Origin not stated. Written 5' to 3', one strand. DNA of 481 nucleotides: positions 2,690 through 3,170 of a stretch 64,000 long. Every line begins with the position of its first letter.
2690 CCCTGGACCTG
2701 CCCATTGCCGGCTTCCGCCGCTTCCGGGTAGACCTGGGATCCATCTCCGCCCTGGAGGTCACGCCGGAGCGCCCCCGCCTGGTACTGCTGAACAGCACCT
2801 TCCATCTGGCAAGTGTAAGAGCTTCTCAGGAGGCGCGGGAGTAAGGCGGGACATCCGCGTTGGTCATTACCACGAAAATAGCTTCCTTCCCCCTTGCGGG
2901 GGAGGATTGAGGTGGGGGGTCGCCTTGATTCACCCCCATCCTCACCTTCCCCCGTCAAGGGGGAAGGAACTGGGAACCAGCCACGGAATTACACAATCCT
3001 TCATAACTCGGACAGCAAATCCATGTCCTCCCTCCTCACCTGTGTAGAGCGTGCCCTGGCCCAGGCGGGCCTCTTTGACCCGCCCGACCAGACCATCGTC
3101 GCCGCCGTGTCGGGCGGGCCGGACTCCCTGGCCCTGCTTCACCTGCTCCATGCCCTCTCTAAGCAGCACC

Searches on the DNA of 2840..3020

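Call 61: search_rna_families(source=window, start=2840, end=3020, threshold=evalue, max_evalue=1)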
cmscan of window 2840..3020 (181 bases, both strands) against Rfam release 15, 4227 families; matches with E-value up to 1: 35.
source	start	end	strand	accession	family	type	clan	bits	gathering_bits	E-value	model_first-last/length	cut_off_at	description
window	2881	2971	-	RF03379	mir-4667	Gene; miRNA;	-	33.4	68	0.00011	1-93/93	no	mir-4667 microRNA precursor family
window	2897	2954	+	RF03946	mir-3132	Gene; miRNA;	-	29.9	84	0.0012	1-75/75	no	mir-3132 microRNA precursor family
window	2883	2969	-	RF03509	mir-4660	Gene; miRNA;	-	29.4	87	0.00019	1-86/86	no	mir-4660 microRNA precursor family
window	2883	2969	-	RF03599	MIR1883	Gene; miRNA;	-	27.6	128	0.0029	1-118/118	no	MIR1883 microRNA precursor family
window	2882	2970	+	RF03458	mir-766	Gene; miRNA;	-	27.2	110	0.00018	1-108/108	no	mir-766 microRNA precursor family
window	2887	2965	+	RF03261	mir-1759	Gene; miRNA;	-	27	58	0.0019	1-75/75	no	mir-1759 microRNA precursor family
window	2884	2968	-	RF03952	mir-3718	Gene; miRNA;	-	26.9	78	0.00032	1-92/92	no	mir-3718 microRNA precursor family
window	2884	2968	+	RF03952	mir-3718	Gene; miRNA;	-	25.6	78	0.0008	1-92/92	no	mir-3718 microRNA precursor family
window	2891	2961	+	RF03992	mir-6302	Gene; miRNA;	-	25.4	90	0.0014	1-79/79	no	mir-6302 microRNA precursor family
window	2885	2967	+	RF03191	mir-1913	Gene; miRNA;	-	25.4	105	0.0029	1-80/80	no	mir-1913 microRNA precursor family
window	2883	2969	+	RF00707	mir-197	Gene; miRNA;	-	25.4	74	0.016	1-75/75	no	mir-197 microRNA precursor family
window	2878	2971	+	RF04087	MIR5565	Gene; miRNA;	-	25.3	80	0.0011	1-109/109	no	MIR5565 microRNA precursor family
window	2892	2960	-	RF03349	mir-3151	Gene; miRNA;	-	24.7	83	0.024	1-85/85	no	mir-3151 microRNA precursor family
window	2883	2969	+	RF03509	mir-4660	Gene; miRNA;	-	24.5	87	0.0045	1-86/86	no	mir-4660 microRNA precursor family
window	2890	2963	-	RF03340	mir-6511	Gene; miRNA;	-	23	87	0.063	1-67/67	no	mir-6511 microRNA precursor family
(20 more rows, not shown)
